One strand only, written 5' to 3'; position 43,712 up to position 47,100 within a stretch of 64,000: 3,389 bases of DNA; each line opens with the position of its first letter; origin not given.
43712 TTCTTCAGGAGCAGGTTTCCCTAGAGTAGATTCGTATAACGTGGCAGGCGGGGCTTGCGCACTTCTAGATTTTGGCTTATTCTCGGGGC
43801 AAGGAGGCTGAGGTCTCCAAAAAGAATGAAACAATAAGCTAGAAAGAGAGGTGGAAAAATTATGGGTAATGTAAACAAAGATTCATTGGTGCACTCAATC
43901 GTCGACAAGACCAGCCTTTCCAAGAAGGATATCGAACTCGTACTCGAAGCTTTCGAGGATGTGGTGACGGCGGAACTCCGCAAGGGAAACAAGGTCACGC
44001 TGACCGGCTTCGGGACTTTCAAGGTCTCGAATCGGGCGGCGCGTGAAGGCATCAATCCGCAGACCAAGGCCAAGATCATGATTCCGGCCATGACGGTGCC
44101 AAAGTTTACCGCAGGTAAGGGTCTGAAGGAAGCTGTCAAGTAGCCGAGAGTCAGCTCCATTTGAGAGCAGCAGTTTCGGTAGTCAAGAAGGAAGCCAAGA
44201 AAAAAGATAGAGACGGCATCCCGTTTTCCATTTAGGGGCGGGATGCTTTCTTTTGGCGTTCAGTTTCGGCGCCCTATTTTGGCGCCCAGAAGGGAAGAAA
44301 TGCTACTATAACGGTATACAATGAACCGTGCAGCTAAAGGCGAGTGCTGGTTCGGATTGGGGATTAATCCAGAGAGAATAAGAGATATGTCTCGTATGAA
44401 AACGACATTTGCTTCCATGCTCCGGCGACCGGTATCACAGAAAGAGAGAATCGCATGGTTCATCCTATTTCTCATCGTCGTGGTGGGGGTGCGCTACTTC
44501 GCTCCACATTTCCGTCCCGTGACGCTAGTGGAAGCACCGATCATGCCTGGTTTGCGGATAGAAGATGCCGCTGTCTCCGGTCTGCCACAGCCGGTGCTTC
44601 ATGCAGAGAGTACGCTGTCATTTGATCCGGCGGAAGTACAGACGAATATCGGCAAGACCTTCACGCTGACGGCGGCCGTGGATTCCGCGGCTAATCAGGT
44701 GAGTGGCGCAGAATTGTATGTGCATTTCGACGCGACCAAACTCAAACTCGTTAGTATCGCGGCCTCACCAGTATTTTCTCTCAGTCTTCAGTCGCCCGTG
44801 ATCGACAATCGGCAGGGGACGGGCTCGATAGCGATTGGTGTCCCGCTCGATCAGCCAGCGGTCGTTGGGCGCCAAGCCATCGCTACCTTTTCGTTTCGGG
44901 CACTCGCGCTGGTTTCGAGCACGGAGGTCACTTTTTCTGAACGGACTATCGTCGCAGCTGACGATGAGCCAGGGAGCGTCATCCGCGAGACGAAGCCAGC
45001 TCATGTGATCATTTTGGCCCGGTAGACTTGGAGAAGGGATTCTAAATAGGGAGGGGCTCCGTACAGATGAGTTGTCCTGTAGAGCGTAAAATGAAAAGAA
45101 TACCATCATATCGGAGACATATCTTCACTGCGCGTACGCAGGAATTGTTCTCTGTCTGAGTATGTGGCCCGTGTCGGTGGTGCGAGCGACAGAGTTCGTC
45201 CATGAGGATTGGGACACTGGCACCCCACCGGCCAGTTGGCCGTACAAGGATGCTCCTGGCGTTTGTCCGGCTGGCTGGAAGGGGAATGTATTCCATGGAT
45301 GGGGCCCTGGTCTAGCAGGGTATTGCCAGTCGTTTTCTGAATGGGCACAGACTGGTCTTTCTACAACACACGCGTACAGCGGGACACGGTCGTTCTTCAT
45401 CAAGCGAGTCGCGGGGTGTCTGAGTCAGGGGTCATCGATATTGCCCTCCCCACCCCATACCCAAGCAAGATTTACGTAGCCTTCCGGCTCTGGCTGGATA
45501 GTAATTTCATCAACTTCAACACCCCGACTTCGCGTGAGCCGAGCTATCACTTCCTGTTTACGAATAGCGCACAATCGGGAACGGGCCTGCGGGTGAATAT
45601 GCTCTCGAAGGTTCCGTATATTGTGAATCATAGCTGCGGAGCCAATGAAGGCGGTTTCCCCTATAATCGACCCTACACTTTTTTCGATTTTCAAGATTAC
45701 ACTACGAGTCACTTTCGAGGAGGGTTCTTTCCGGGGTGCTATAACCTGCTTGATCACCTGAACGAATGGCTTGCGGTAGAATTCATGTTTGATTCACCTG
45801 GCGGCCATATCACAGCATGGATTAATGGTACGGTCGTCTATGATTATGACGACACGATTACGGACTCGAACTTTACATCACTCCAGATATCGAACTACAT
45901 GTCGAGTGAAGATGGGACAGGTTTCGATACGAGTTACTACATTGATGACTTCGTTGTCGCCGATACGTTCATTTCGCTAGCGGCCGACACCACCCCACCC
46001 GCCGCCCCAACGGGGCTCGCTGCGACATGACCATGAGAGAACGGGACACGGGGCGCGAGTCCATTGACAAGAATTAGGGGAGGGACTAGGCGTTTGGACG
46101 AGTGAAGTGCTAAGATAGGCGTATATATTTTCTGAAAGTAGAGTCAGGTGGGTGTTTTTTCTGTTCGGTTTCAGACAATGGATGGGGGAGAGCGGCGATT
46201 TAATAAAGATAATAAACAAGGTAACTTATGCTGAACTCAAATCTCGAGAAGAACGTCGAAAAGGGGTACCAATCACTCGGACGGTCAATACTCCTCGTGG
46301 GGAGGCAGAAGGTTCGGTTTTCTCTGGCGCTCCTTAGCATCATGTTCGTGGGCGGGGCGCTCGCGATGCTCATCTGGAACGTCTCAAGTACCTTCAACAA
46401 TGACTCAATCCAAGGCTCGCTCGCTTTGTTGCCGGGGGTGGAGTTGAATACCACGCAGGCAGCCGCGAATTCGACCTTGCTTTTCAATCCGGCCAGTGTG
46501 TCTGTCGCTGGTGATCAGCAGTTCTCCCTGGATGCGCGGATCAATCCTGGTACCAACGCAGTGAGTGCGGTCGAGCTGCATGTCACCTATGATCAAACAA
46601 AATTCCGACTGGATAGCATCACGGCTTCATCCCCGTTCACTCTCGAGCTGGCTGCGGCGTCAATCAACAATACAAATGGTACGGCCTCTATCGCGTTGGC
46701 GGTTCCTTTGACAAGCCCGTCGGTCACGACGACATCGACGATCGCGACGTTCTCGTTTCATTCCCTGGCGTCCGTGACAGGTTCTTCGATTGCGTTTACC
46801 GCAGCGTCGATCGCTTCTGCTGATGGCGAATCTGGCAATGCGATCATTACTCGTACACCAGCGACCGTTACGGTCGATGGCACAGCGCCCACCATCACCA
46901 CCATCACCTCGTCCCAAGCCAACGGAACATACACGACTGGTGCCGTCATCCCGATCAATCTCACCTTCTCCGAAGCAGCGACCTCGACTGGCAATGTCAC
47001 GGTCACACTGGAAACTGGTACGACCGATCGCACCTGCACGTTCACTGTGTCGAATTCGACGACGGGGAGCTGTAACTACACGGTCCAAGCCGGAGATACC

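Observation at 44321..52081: Cohesin-dockerin surface-assembly locus: three cohesin-like paralogs, a cohesin-plus-dockerin scaffoldin and an FN3-dockerin protein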

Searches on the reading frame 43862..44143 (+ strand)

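Call 12: search_protein_families(library=pfam, proteins=[window:43862-44143:+], max_evalue=1)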
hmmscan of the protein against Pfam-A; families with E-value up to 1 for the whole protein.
window:43862-44143:+ (93 aa): 6 families
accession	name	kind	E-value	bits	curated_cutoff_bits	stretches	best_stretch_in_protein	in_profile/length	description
PF00216.26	Bac_DNA_binding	-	2.6e-32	111.4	22.4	1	4-93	1-90/90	Bacterial DNA-binding protein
PF18291.6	HU-HIG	-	1.9e-12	47.8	26.2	1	2-92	30-118/125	HU domain fused to wHTH, Ig, or Glycine-rich motif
PF14908.11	HU-CCDC81_euk_1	-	6.2e-06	26.6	26.1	1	17-85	17-84/89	CCDC81 eukaryotic HU domain 1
PF18175.6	HU-CCDC81_bac_2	-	0.00095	19.5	35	1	9-57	3-51/70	CCDC81-like prokaryotic HU domain 2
PF14848.11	HU-DNA_bdg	-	0.013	16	30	1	3-58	28-83/124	DNA-binding domain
PF18289.6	HU-CCDC81_euk_2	-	0.039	14.4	26.1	1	14-60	11-59/75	CCDC81 eukaryotic HU domain 2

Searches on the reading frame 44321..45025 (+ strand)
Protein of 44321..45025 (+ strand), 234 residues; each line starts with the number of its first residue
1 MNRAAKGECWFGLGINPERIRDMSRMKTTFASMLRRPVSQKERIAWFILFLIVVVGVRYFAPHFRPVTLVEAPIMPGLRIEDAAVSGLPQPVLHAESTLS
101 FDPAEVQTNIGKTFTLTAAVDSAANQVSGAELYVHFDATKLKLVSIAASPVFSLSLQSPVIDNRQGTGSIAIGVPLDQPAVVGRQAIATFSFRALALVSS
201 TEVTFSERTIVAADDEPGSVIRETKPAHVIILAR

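Call 3: search_protein_families(library=pfam, proteins=[window:44321-45025:+], max_evalue=1)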
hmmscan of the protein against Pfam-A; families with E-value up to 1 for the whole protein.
window:44321-45025:+ (234 aa): 1 family
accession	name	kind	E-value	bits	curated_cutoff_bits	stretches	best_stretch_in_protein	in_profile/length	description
PF00963.24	Cohesin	-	4.3e-09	37.1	24.1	1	104-214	6-123/139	Cohesin domain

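Call 4: search_protein_families(library=ncbifam, proteins=[window:44321-45025:+], max_evalue=1)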
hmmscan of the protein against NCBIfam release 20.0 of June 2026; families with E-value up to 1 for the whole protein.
window:44321-45025:+ (234 aa): 0 families

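Call 38: find_related_loci(query=A1, collection=genome_contigs, flank=8000)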
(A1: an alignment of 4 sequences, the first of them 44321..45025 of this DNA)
Query A1 (234 aa) in genome_contigs; peptide patterns used: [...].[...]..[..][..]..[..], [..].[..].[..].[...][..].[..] (x = any residue, [..] = any of these).
62 stretches matched a pattern; 8 encode a relative of the query (tblastn E <= 1e-3); 7 distinct loci.
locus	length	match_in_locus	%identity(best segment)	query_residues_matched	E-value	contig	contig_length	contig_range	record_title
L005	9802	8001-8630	49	26-229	1e-56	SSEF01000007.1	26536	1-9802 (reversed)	MAG: Candidatus Moraniibacteriota bacterium isolate Bin_68_2 c_000000122170, whole genome shotgun sequence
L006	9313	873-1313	46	88-234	6e-34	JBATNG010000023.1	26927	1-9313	MAG: Candidatus Moraniibacteriota bacterium isolate MFD10541_ilm_asm_bin30 k127_405609, whole genome shotgun sequence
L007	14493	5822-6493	55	14-234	1e-75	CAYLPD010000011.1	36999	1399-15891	MAG TPA_asm: uncultured Bdellovibrionales bacterium isolate SRP170004_co1_27 genome assembly, contig: NODE_1533_length_3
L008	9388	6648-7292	63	20-234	9e-86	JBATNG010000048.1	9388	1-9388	MAG: Candidatus Moraniibacteriota bacterium isolate MFD10541_ilm_asm_bin30 k127_207173, whole genome shotgun sequence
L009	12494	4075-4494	44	93-231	7e-30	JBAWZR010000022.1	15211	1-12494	MAG: Candidatus Moraniibacteriota bacterium isolate ELA120 MAG120_22, whole genome shotgun sequence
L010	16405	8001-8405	44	88-221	2e-29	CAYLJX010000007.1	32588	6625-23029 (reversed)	MAG TPA_asm: uncultured Bdellovibrionales bacterium isolate SRP342105_co1_463 genome assembly, contig: NODE_1745_length_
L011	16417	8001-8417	39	96-231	2e-20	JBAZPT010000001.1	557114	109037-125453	MAG: Parcubacteria group bacterium isolate SO_2017_SWC_36 scaffold_11_c1_LP-4_2017, whole genome shotgun sequence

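Call 52: search_solved_structures(query=A1, max_evalue=1, show_alignments=1)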
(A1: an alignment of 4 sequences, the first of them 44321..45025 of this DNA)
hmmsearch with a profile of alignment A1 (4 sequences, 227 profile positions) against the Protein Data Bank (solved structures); distinct sequences matched with E-value up to 1: 3.
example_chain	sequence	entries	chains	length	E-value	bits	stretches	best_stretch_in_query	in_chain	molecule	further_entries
2ox5_Y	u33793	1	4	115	0.68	12.7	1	140-223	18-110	SoxY protein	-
1kqf_C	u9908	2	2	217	0.72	12.7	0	17-57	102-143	FORMATE DEHYDROGENASE, NITRATE-INDUCIBLE, CYTOCHROME B556(FDN) SUBUNIT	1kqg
2oxg_Y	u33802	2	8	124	0.83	12.5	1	141-223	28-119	SoxY protein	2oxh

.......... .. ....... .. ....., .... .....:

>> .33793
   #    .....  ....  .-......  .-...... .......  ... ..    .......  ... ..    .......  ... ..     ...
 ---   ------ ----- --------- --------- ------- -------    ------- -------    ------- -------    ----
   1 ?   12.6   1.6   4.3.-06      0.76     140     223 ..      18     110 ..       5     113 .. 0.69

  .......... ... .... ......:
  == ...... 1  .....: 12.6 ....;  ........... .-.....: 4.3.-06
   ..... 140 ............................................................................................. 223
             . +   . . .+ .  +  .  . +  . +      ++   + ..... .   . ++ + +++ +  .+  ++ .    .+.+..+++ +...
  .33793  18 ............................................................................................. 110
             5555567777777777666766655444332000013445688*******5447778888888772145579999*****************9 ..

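Call 65: list_cluster_members(proteins=[window:44321-45022:+, window:48309-48959:+, window:49587-50105:+, window:51062-52078:+, window:48966-49487:+, window:45341-46027:+])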
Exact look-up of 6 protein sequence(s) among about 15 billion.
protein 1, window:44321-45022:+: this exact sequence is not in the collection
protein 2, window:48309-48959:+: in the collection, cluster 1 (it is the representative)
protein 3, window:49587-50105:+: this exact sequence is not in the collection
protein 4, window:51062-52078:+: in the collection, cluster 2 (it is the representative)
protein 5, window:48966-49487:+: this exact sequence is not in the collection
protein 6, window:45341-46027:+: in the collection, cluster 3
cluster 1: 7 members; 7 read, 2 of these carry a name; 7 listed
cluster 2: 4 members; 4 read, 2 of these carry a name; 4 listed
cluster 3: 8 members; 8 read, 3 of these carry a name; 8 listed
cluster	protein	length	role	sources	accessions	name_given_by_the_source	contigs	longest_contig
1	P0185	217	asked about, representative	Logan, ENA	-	-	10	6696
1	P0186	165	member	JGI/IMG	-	hypothetical protein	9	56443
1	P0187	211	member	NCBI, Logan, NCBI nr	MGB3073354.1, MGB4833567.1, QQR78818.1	MAG: cohesin domain-containing protein [Candidatus Moraniibacteriota bacterium] | MAG: hypothetical protein IPJ68_00865 [Candidatus Moranbacteria bacterium]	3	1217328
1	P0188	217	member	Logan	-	-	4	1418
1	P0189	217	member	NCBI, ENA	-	-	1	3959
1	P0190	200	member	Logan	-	-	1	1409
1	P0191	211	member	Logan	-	-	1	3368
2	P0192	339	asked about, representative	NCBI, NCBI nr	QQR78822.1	MAG: PD40 domain-containing protein [Candidatus Moraniibacteriota bacterium] | MAG: PD40 domain-containing protein [Candidatus Moranbacteria bacterium]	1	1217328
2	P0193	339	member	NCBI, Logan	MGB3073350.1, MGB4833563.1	MAG: hypothetical protein WBP40_00870 [Candidatus Moraniibacteriota bacterium]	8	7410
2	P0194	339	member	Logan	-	-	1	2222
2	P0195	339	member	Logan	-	-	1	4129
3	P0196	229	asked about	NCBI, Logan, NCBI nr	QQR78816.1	MAG: hypothetical protein IPJ68_00855 [Candidatus Moraniibacteriota bacterium] | MAG: hypothetical protein IPJ68_00855 [Candidatus Moranbacteria bacterium]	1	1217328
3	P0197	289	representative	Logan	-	-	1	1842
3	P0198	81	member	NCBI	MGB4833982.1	MAG: hypothetical protein WBP40_03050 [Candidatus Moraniibacteriota bacterium]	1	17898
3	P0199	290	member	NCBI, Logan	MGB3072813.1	MAG: hypothetical protein WBB68_00975 [Candidatus Moraniibacteriota bacterium]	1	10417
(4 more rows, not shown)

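Call 71: search_protein_families(library=pfam, proteins=[P0199, L008:7337-8386:+, L011:9024-10688:+, L011:7671-8564:+, L010:4507-6651:+], max_evalue=0.01)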
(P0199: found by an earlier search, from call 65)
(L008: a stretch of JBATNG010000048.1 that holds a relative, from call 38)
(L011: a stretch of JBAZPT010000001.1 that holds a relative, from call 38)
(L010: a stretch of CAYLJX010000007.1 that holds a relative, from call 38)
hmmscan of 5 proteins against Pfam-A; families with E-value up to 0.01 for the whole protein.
P0199 (290 aa): 0 families

L008:7337-8386:+ (350 aa): 0 families

L011:9024-10688:+ (555 aa): 1 family
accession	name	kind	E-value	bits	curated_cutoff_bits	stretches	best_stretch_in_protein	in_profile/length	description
PF19077.6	Big_13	-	7.7e-09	36.4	27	1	396-472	25-102/102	Bacterial Ig-like domain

L011:7671-8564:+ (298 aa): 2 families
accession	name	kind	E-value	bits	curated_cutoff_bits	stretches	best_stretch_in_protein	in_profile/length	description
PF00963.24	Cohesin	-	0.00024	21.7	24.1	1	123-242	10-130/139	Cohesin domain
PF00404.24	Dockerin_1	-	0.0016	19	22.9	1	256-292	12-52/57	Dockerin type I domain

L010:4507-6651:+ (715 aa): 3 families
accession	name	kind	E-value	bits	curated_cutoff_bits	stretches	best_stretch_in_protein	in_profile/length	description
PF18978.5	DUF5714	-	5.8e-05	23.1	26.2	0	589-620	56-87/173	Family of unknown function (DUF5714)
PF12245.14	Big_3_2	-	0.0038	17.8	23.3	0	581-652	42-115/122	Bacterial Ig-like domain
PF10886.13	DUF2685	-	0.0039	17.8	25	0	410-429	23-44/55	Protein of unknown function (DUF2685)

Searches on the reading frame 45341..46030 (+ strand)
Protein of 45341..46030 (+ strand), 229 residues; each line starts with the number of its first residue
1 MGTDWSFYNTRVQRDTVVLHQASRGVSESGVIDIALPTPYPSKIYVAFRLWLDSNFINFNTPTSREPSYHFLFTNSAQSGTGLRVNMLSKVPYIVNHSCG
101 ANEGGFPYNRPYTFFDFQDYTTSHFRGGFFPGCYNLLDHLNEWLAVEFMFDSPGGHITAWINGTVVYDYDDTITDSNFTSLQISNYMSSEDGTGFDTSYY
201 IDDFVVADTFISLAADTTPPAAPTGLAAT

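Call 3: search_protein_families(library=pfam, proteins=[window:45341-46030:+], max_evalue=1)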
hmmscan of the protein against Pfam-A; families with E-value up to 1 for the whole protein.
window:45341-46030:+ (229 aa): 1 family
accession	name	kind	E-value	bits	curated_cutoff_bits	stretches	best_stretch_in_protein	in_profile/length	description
PF06439.18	3keto-disac_hyd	-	0.1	13.1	26.8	1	141-176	125-158/187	3-keto-disaccharide hydrolase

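Call 4: search_protein_families(library=ncbifam, proteins=[window:45341-46030:+], max_evalue=1)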
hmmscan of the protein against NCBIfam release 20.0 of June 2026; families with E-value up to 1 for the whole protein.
window:45341-46030:+ (229 aa): 0 families

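Call 71: search_protein_families(library=pfam, proteins=[P0199], max_evalue=0.01)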
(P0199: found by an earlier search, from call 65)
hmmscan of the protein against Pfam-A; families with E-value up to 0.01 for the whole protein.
P0199 (290 aa): 0 families

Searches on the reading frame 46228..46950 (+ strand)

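Call 12: search_protein_families(library=pfam, proteins=[window:46228-46950:+], max_evalue=1)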
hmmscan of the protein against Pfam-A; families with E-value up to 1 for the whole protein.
window:46228-46950:+ (241 aa): 2 families
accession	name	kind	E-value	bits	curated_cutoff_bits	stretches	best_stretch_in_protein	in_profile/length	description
PF00963.24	Cohesin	-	4.7e-08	33.8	24.1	1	90-209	7-130/139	Cohesin domain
PF20164.4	GspA_SrpA_N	-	0.12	13.2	27.4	0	195-236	47-90/117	GspA/SrpA SigLec-like domain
